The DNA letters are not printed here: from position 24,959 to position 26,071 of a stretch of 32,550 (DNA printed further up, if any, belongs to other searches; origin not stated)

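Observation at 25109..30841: Divergent five-gene operon (DUF2334 deacetylase-like, GT4, UPF0104 flippase-like, HK, sigma54 activator): candidate undescribed amino-glycolipid or cationic envelope-lipid pathway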

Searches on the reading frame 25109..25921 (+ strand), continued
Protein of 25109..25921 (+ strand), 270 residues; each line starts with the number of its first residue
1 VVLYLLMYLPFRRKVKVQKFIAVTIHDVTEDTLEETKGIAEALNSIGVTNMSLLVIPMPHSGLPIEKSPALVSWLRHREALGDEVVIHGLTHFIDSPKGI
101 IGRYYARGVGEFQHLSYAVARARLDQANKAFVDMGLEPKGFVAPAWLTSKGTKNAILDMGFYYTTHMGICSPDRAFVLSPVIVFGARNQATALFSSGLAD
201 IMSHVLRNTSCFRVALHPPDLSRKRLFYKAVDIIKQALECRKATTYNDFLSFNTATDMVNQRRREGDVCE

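Call 27: search_protein_families(library=ncbifam, proteins=[L077:6788-8002:+, L077:8001-8744:+, L077:8753-9754:+, L001:10001-10747:+, L001:10744-11994:+, L001:12004-13014:+, L019:6114-7358:+, L019:8692-9843:+, L008:8717-11158:+, L025:6827-8041:+], max_evalue=1e-8)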
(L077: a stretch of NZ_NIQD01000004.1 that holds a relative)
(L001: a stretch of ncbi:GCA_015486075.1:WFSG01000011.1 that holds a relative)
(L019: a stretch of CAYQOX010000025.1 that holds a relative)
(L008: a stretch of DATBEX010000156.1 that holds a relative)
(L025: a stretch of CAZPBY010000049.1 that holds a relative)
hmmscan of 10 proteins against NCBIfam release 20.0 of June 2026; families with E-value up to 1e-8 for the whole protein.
L077:6788-8002:+ (404 aa): 13 families
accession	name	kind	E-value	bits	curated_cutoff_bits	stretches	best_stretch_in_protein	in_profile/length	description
NF053787.1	GlcN_PG_synth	equivalog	9e-189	626.8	480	1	34-393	1-360/361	N-acetylglucosaminyl phosphatidylglycerol synthase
NF047684.1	TeichurnBiosyTuaC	equivalog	2.6e-18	66.1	550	1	176-379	164-376/391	teichuronic acid biosynthesis protein TuaC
TIGR02149.1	glgA_Coryne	subfamily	8.5e-18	64.6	302.4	1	173-391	141-389/391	glycogen synthase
TIGR03449.1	mycothiol_MshA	equivalog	2.3e-17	63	462.5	1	287-392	296-403/406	D-inositol-3-phosphate glycosyltransferase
TIGR04063.1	stp3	hypoth_equivalog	3.3e-17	62.5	442.05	1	198-393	181-396/397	TIGR04063 family PEP-CTERM/XrtA system glycosyltransferase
TIGR04047.1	MSMEG_0565_glyc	hypoth_equivalog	2.7e-16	59.6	259.85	1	284-390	266-372/373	MSMEG_0565 family glycosyltransferase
TIGR03999.1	thiol_BshA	equivalog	7.2e-16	58.1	273.7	1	199-392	169-373/375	N-acetyl-alpha-D-glucosaminyl L-malate synthase BshA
TIGR03088.1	stp2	hypoth_equivalog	1.4e-15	57.2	409.05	1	203-391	166-372/374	TIGR03088 family PEP-CTERM/XrtA system glycosyltransferase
NF041876.1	EPS_EpsE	equivalog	9.9e-15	54.7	400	1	284-376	285-380/389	exopolysaccharide biosynthesis GT4 family glycosyltransferase EpsE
NF012028.0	PRK15484.1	subfamily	3.6e-14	52.6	618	0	180-257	143-220/380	lipopolysaccharide N-acetylglucosaminyltransferase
NF038295.1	EPS_HpsP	equivalog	2.2e-13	50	550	1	200-392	179-387/388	hormogonium polysaccharide biosynthesis glycosyltransferase HpsP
NF038298.1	EPS_HpsO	equivalog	2.7e-11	42.9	575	0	200-266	171-238/388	hormogonium polysaccharide biosynthesis glycosyltransferase HpsO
NF007640.0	PRK10307.1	subfamily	6.1e-09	35.3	276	0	169-385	164-400/411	WcaI family glycosyltransferase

L077:8001-8744:+ (248 aa): 1 family
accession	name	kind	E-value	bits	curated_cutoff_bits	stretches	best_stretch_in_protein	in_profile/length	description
NF053788.1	GlcNAc_PG_deac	equivalog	7e-127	421.8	280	1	2-242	1-241/241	N-acetylglucosaminyl phosphatidylglycerol deacetylase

L077:8753-9754:+ (333 aa): 2 families
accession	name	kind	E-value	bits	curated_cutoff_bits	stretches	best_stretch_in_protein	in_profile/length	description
NF053789.1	GlcN_PG_flip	equivalog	8.6e-155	515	320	1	2-325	2-326/327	glucosaminyl phosphatidylglycerol flippase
TIGR00374.1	TIGR00374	subfamily_domain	1.5e-19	70.6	43.2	1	38-315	32-312/323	flippase-like domain-containing protein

L001:10001-10747:+ (248 aa): 1 family
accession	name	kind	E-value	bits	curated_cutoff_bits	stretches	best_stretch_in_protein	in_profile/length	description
NF053788.1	GlcNAc_PG_deac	equivalog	3.1e-36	125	280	1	2-231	2-237/241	N-acetylglucosaminyl phosphatidylglycerol deacetylase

L001:10744-11994:+ (416 aa): 29 families (the best 25 are shown)
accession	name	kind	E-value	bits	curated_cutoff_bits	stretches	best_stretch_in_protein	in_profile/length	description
NF049988.1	MGlcDAGSynMgs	equivalog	1.6e-41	143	400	1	1-397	1-388/398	alpha-monoglucosyldiacylglycerol synthase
TIGR03999.1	thiol_BshA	equivalog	1.4e-35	123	273.7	1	93-397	69-374/375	N-acetyl-alpha-D-glucosaminyl L-malate synthase BshA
NF053513.1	Gtran_IagA_BgsA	equivalog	3.5e-31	108.4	460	1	105-396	40-331/333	LTA glycolipid anchor biosynthesis glycosyltransferase, IagA/BgsA family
NF053787.1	GlcN_PG_synth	equivalog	1.2e-29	103.3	480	1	97-397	71-360/361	N-acetylglucosaminyl phosphatidylglycerol synthase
TIGR04063.1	stp3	hypoth_equivalog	2e-24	86.3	442.05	1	96-374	80-372/397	TIGR04063 family PEP-CTERM/XrtA system glycosyltransferase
TIGR04157.1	glyco_rSAM_CFB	subfamily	1.2e-23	83.8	400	1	166-354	164-355/406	TIGR04157 family glycosyltransferase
NF041010.1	glycosy_Agl16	equivalog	6.8e-23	81.1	575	1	166-396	128-351/352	glycosylation protein Agl16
TIGR03449.1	mycothiol_MshA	equivalog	2.5e-22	79.3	462.5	1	107-397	101-404/406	D-inositol-3-phosphate glycosyltransferase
TIGR03088.1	stp2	hypoth_equivalog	8.4e-22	77.7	409.05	1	207-377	178-353/374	TIGR03088 family PEP-CTERM/XrtA system glycosyltransferase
NF041876.1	EPS_EpsE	equivalog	4.3e-21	75.6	400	1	191-377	184-376/389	exopolysaccharide biosynthesis GT4 family glycosyltransferase EpsE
NF038229.1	Glyco4_Geo_Pelo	equivalog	3e-20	72.5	400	1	94-397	41-337/338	GPMC system family 4 glycosyltransferase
NF038295.1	EPS_HpsP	equivalog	3.4e-20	72.4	550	1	186-396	169-387/388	hormogonium polysaccharide biosynthesis glycosyltransferase HpsP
TIGR04047.1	MSMEG_0565_glyc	hypoth_equivalog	8.5e-20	71.2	259.85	1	167-394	134-372/373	MSMEG_0565 family glycosyltransferase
NF047684.1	TeichurnBiosyTuaC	equivalog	1e-19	70.8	550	1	104-397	102-390/391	teichuronic acid biosynthesis protein TuaC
NF038255.1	exopoly_VpsD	equivalog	2.3e-17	62.9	300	1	219-396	199-375/381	VpsD family glycosyltransferase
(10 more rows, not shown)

L001:12004-13014:+ (336 aa): 2 families
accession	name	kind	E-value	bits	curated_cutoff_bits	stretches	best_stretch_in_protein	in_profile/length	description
TIGR00374.1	TIGR00374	subfamily_domain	1.5e-17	64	43.2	1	17-331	3-311/323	flippase-like domain-containing protein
NF053789.1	GlcN_PG_flip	equivalog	1.6e-12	47.4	320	1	11-326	5-310/327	glucosaminyl phosphatidylglycerol flippase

L019:6114-7358:+ (414 aa): 16 families
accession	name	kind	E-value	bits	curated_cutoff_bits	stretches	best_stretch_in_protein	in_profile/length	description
NF053787.1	GlcN_PG_synth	equivalog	1.8e-84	283.6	480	1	1-386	1-360/361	N-acetylglucosaminyl phosphatidylglycerol synthase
TIGR03088.1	stp2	hypoth_equivalog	1.8e-23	83.2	409.05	1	145-386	125-374/374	TIGR03088 family PEP-CTERM/XrtA system glycosyltransferase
TIGR03449.1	mycothiol_MshA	equivalog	6.4e-23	81.3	462.5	1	98-386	113-404/406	D-inositol-3-phosphate glycosyltransferase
TIGR02149.1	glgA_Coryne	subfamily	2.3e-21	76.4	302.4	1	164-385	157-390/391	glycogen synthase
TIGR03999.1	thiol_BshA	equivalog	1.1e-16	60.8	273.7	1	184-386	175-374/375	N-acetyl-alpha-D-glucosaminyl L-malate synthase BshA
NF049988.1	MGlcDAGSynMgs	equivalog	1.8e-15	57.2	400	1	37-336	36-340/398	alpha-monoglucosyldiacylglycerol synthase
TIGR04157.1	glyco_rSAM_CFB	subfamily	8e-15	54.7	400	1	150-329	164-343/406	TIGR04157 family glycosyltransferase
NF041876.1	EPS_EpsE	equivalog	1.9e-14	53.8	400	1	167-373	177-384/389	exopolysaccharide biosynthesis GT4 family glycosyltransferase EpsE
NF047684.1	TeichurnBiosyTuaC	equivalog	2.7e-14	52.9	550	1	164-386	173-390/391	teichuronic acid biosynthesis protein TuaC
TIGR04063.1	stp3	hypoth_equivalog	8.7e-12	44.6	442.05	1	70-385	76-391/397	TIGR04063 family PEP-CTERM/XrtA system glycosyltransferase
TIGR04047.1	MSMEG_0565_glyc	hypoth_equivalog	2.5e-11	43.3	259.85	1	137-383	120-372/373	MSMEG_0565 family glycosyltransferase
NF053513.1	Gtran_IagA_BgsA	equivalog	2.8e-11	43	460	1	82-386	38-332/333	LTA glycolipid anchor biosynthesis glycosyltransferase, IagA/BgsA family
NF038298.1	EPS_HpsO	equivalog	1.1e-10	40.9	575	0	156-263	147-250/388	hormogonium polysaccharide biosynthesis glycosyltransferase HpsO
TIGR02095.1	glgA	subfamily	6.2e-10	38.3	328.45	1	199-329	282-411/477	glycogen/starch synthase, ADP-glucose type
NF038295.1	EPS_HpsP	equivalog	1.6e-09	37.3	550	1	178-329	178-331/388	hormogonium polysaccharide biosynthesis glycosyltransferase HpsP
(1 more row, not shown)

L019:8692-9843:+ (383 aa): 2 families
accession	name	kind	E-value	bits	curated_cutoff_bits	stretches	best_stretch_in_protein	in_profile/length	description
NF053789.1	GlcN_PG_flip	equivalog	4.7e-47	160.9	320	1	35-356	11-320/327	glucosaminyl phosphatidylglycerol flippase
TIGR00374.1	TIGR00374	subfamily_domain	1.2e-30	107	43.2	1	34-358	3-318/323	flippase-like domain-containing protein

L008:8717-11158:+ (813 aa): 28 families (the best 25 are shown)
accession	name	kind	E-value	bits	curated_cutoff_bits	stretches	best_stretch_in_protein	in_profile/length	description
NF053787.1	GlcN_PG_synth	equivalog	4.8e-38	130.9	480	1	532-802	88-347/361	N-acetylglucosaminyl phosphatidylglycerol synthase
TIGR03088.1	stp2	hypoth_equivalog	2.5e-24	86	409.05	1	608-797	157-355/374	TIGR03088 family PEP-CTERM/XrtA system glycosyltransferase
NF041876.1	EPS_EpsE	equivalog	2.8e-24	86.1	400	1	611-797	186-378/389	exopolysaccharide biosynthesis GT4 family glycosyltransferase EpsE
TIGR03449.1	mycothiol_MshA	equivalog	9.2e-23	80.8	462.5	1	590-804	166-393/406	D-inositol-3-phosphate glycosyltransferase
TIGR04157.1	glyco_rSAM_CFB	subfamily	1.1e-22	80.7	400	1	607-785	189-371/406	TIGR04157 family glycosyltransferase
TIGR03999.1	thiol_BshA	equivalog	1.5e-22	80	273.7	1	517-797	75-355/375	N-acetyl-alpha-D-glucosaminyl L-malate synthase BshA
TIGR04063.1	stp3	hypoth_equivalog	1e-21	77.3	442.05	1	588-806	157-387/397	TIGR04063 family PEP-CTERM/XrtA system glycosyltransferase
NF047684.1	TeichurnBiosyTuaC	equivalog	7.7e-18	64.6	550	1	611-795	185-369/391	teichuronic acid biosynthesis protein TuaC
TIGR04047.1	MSMEG_0565_glyc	hypoth_equivalog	9.6e-18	64.4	259.85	1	590-805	140-365/373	MSMEG_0565 family glycosyltransferase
TIGR02149.1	glgA_Coryne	subfamily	1.2e-17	64.2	302.4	1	596-800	152-376/391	glycogen synthase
NF038295.1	EPS_HpsP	equivalog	7.6e-17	61.4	550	1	615-800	180-373/388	hormogonium polysaccharide biosynthesis glycosyltransferase HpsP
NF038229.1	Glyco4_Geo_Pelo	equivalog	4.3e-16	58.8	400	1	610-800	132-321/338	GPMC system family 4 glycosyltransferase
NF053513.1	Gtran_IagA_BgsA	equivalog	8.6e-15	54.6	460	1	574-795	91-312/333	LTA glycolipid anchor biosynthesis glycosyltransferase, IagA/BgsA family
NF046085.1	XrtY_assoc_Gly1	equivalog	4e-14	52.3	400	1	639-795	204-364/387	XrtY-associated glycosyltransferase XYAG1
TIGR02472.1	sucr_P_syn_N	equivalog_domain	1.7e-13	50.2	576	1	713-807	339-434/439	sucrose-phosphate synthase, putative, glycosyltransferase domain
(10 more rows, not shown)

L025:6827-8041:+ (404 aa): 16 families
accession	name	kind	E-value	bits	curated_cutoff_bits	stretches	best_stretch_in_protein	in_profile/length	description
NF053787.1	GlcN_PG_synth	equivalog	1e-62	212.1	480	1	6-383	2-360/361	N-acetylglucosaminyl phosphatidylglycerol synthase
TIGR03999.1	thiol_BshA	equivalog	3.5e-18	65.7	273.7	1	80-382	74-373/375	N-acetyl-alpha-D-glucosaminyl L-malate synthase BshA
TIGR03088.1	stp2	hypoth_equivalog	9.8e-18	64.3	409.05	1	180-380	161-371/374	TIGR03088 family PEP-CTERM/XrtA system glycosyltransferase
TIGR03449.1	mycothiol_MshA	equivalog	1.1e-15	57.5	462.5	1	183-381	192-402/406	D-inositol-3-phosphate glycosyltransferase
TIGR02149.1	glgA_Coryne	subfamily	3.4e-15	56.1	302.4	1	91-380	84-388/391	glycogen synthase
NF047684.1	TeichurnBiosyTuaC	equivalog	1.2e-14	54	550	1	166-348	172-353/391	teichuronic acid biosynthesis protein TuaC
TIGR04063.1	stp3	hypoth_equivalog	1.3e-14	53.9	442.05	1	80-382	82-395/397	TIGR04063 family PEP-CTERM/XrtA system glycosyltransferase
NF041876.1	EPS_EpsE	equivalog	7.7e-14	51.7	400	1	160-354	167-366/389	exopolysaccharide biosynthesis GT4 family glycosyltransferase EpsE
NF007640.0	PRK10307.1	subfamily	8e-14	51.4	276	1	155-375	169-400/411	WcaI family glycosyltransferase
TIGR04157.1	glyco_rSAM_CFB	subfamily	3.7e-13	49.2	400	1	175-328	189-344/406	TIGR04157 family glycosyltransferase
NF038295.1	EPS_HpsP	equivalog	6.4e-13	48.4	550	1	181-380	178-385/388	hormogonium polysaccharide biosynthesis glycosyltransferase HpsP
NF012028.0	PRK15484.1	subfamily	2.8e-12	46.4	618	1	182-377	164-373/380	lipopolysaccharide N-acetylglucosaminyltransferase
TIGR04047.1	MSMEG_0565_glyc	hypoth_equivalog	4.2e-11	42.5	259.85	1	163-380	143-372/373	MSMEG_0565 family glycosyltransferase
TIGR02095.1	glgA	subfamily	1.8e-10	40.1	328.45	1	202-380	282-475/477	glycogen/starch synthase, ADP-glucose type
NF049988.1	MGlcDAGSynMgs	equivalog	2.1e-10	40.5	400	1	79-315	75-320/398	alpha-monoglucosyldiacylglycerol synthase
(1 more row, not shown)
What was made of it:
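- On GpgSDF (GlcN-PG pathway), as defined by NCBIfam equivalogs NF053787/NF053788/NF053789: The control P. paraeruginosa protein scores 422 bits (call 27).
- On GpgSDF (GlcN-PG pathway): The control scores 627 bits (call 27).
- The three partner GT4s tested in other lineages (L019, L025, L008) have GpgS as their best NCBIfam hit (call 27).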

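Call 30: list_cluster_members(proteins=[P0003, P0001, P0002])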
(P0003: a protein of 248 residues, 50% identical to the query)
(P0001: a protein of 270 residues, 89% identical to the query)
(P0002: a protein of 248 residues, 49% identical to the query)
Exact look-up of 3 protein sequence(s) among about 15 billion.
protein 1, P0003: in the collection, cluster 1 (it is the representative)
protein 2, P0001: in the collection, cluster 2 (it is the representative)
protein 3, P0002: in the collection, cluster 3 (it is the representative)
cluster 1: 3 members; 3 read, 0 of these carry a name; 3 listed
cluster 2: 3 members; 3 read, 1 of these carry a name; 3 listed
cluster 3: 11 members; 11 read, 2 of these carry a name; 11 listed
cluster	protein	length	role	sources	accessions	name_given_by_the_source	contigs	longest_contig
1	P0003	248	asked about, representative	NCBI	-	-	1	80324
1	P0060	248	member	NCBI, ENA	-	-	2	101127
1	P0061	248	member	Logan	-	-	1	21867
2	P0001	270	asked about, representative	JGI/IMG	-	hypothetical protein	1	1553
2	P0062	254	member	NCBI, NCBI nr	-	-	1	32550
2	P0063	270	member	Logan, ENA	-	-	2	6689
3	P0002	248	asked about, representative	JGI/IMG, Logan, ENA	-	-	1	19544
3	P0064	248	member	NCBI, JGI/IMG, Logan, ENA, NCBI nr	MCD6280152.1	MAG: polysaccharide deacetylase family protein [Deltaproteobacteria bacterium] | polysaccharide deacetylase family protein [Deltaproteobacteria bacterium]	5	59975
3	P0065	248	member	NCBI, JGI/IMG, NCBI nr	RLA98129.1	MAG: hypothetical protein DRG37_07020 [Deltaproteobacteria bacterium]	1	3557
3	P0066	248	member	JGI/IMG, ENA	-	-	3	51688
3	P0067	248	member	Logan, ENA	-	-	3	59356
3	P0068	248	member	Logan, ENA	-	-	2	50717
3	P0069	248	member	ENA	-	-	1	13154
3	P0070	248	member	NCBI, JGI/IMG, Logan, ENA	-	-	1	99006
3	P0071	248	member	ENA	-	-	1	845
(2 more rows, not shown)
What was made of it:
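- Checked: The public record's own gene call is 254 aa (P0062, call 30).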

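Call 31: find_encoding_contigs(protein=P0001, flank=10000, max_places=4)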
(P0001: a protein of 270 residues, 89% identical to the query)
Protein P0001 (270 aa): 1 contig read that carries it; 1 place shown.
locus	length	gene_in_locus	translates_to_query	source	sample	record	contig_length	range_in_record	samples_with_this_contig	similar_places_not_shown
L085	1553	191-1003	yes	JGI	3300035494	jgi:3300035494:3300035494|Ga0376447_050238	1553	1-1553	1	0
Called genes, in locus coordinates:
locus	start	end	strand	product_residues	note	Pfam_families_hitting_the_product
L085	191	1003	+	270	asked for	PF10096:DUF2334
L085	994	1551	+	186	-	?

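Call 32: find_encoding_contigs(protein=P0063, flank=10000, max_places=4)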
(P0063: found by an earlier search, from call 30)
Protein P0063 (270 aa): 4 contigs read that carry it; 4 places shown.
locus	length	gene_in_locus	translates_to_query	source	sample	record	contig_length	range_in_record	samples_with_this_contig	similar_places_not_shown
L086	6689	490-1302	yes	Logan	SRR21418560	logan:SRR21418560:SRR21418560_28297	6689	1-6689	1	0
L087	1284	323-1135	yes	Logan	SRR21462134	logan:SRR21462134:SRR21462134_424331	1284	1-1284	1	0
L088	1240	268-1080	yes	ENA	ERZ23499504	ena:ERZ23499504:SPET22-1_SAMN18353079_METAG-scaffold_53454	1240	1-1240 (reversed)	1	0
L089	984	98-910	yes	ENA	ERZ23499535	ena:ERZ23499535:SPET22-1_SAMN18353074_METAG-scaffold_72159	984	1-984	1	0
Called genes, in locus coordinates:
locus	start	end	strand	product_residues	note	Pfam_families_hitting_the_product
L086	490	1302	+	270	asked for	PF10096:DUF2334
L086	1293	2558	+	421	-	PF13439:Glyco_transf_4, PF13477:Glyco_trans_4_2 (faint), PF13579:Glyco_trans_4_4, PF00534:Glycos_transf_1, PF13692:Glyco_trans_1_4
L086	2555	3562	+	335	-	PF03706:LPG_synthase_TM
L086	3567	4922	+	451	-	PF00512:HisKA, PF02518:HATPase_c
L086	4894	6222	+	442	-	PF00072:Response_reg, PF00158:Sigma54_activat, PF14532:Sigma54_activ_2, PF01078:Mg_chelatase (faint), PF07728:AAA_5 (weak), PF25601:AAA_lid_14, PF02954:HTH_8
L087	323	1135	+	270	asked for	PF10096:DUF2334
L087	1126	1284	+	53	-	?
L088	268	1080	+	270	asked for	PF10096:DUF2334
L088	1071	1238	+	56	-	?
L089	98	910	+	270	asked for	PF10096:DUF2334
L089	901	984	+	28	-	?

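Call 54: predict_structure(alignment_id=A1)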
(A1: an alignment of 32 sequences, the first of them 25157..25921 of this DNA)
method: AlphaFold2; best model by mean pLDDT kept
length: 254 residues; sequences in the alignment: 32
mean_pLDDT: 91.7   pTM: 0.89
mean pLDDT of the five models: 91.7, 89.9, 89.1, 86.9, 86.0
residues with pLDDT >= 90: 197; 70-90: 41; 50-70: 15; < 50: 1
segments of 3 or more residues with pLDDT < 50: none
pLDDT, mean of each block of 10 residues (from residue 1): 96 97 98 98 95 98 98 90 69 88 98 98 95 96 97 96 89 78 90 95 93 96 97 92 72 51
secondary structure, 60 per line:
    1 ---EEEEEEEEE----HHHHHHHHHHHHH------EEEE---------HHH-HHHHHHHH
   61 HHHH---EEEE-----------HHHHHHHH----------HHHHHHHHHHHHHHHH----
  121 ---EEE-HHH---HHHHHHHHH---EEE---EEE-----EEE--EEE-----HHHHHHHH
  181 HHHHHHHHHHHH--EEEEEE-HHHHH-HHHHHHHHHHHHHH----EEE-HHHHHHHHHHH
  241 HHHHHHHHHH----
elements in order: E4-12 H17-29 E36-39 H53-64 E68-71 H83-90 H101-116 E124-126 H134-142 E146-148 E152-154 E160-162 E165-167 H173-192 E195-200 H202-206 H208-221 E226-228 H230-250
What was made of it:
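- On CE4 / NodB-fold metal-dependent deacetylase superfamily: The model has pLDDT 91.7 (call 54).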

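Call 58: fold_search(model_id=the predicted structure, library=pdb)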
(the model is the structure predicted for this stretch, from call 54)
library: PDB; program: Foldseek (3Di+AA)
matches with E <= 10: 1393; with E <= 0.001: 42
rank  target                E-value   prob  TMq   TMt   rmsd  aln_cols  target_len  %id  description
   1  2c71                  4.4e-08  1.00  0.57  0.69   3.9       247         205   16  The structure of a family 4 acetyl xylan esterase from Clostridium thermocellum in complex with a magnesium ion. (released 2006-01-23)
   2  2cc0_A                4.4e-08  1.00  0.53  0.68   4.3       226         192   12  Family 4 carbohydrate esterase from Streptomyces lividans in complex with acetate (released 2006-01-23)
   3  2cc0_B                7.8e-08  1.00  0.52  0.66   4.2       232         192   14  Family 4 carbohydrate esterase from Streptomyces lividans in complex with acetate (released 2006-01-23)
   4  7bkf                  5.4e-07  1.00  0.57  0.52   3.9       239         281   12  Crystal structure of WT BA3943, a CE4 family pseudoenzyme from Bacillus Anthracis (released 2021-05-19)
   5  7fbw                  6.2e-07  1.00  0.58  0.76   3.8       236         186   17  Acetylxylan esterase from Caldanaerobacter subterraneus subsp. tengcongensis (released 2021-10-27)
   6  6h8n_B                9.5e-07  1.00  0.59  0.71   4.3       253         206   13  Structure of peptidoglycan deacetylase PdaC from Bacillus subtilis - mutant D285S (released 2019-11-13)
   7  6h8n_A                1.2e-06  1.00  0.57  0.70   4.5       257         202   14  Structure of peptidoglycan deacetylase PdaC from Bacillus subtilis - mutant D285S (released 2019-11-13)
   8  6hpa                  1.4e-06  1.00  0.57  0.54   3.9       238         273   13  Crystal structure of a BA3943 mutant,a CE4 family pseudoenzyme (released 2019-10-09)
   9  6h8l_A                1.4e-06  1.00  0.58  0.70   4.6       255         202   14  Structure of peptidoglycan deacetylase PdaC from Bacillus subtilis (released 2019-11-13)
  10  6hm9                  1.8e-06  1.00  0.56  0.52   4.4       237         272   12  Crystal structure of a BA3943 mutant,a CE4 family pseudoenzyme with restored enzymatic activity. (released 2019-10-09)
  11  6h8l_B                2.0e-06  1.00  0.59  0.70   4.4       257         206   14  Structure of peptidoglycan deacetylase PdaC from Bacillus subtilis (released 2019-11-13)
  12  4l1g_A                2.2e-06  1.00  0.58  0.67   3.7       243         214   14  Crystal structure of the Bc1960 peptidoglycan N-acetylglucosamine deacetylase from Bacillus cereus (released 2014-06-04)
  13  8t0j                  4.6e-06  1.00  0.59  0.56   7.7       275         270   12  Salmonella Typhimurium ArnD (released 2023-10-18)
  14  5n1j_A                5.9e-06  1.00  0.47  0.56   5.6       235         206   15  Crystal structure of the polysaccharide deacetylase Bc1974 from Bacillus cereus (released 2018-02-21)
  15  8he1                  7.6e-06  1.00  0.58  0.64   4.2       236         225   12  The structure of chitin deacetylase Pst_13661 from Puccinia striiformis f. sp. tritici (released 2023-05-31)
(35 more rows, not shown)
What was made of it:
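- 25157..25921 (+): GpgD-like lipid-HexNAc N-deacetylase (DUF2334/COG3233, CE4/NodB-like fold). It is cytoplasmic, with no predicted TM segment. The AlphaFold2 model has pLDDT 91.7 (call 54), and the top Foldseek PDB hits are CE4 esterases/deacetylases, ArnD and NDST1 (call 58).
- On CE4 / NodB-fold metal-dependent deacetylase superfamily: The top 19 Foldseek PDB hits are CE4 or NodB-type deacetylases, esterases or ArnD, with E down to 4e-8 (call 58).
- Closest known: Arn. Same: It has a CE4-type deacylase step (ArnD), which is also a structural neighbour of the window deacetylase (call 58).
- CE4-fold enzymes commonly deacetylate polysaccharides (call 58).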
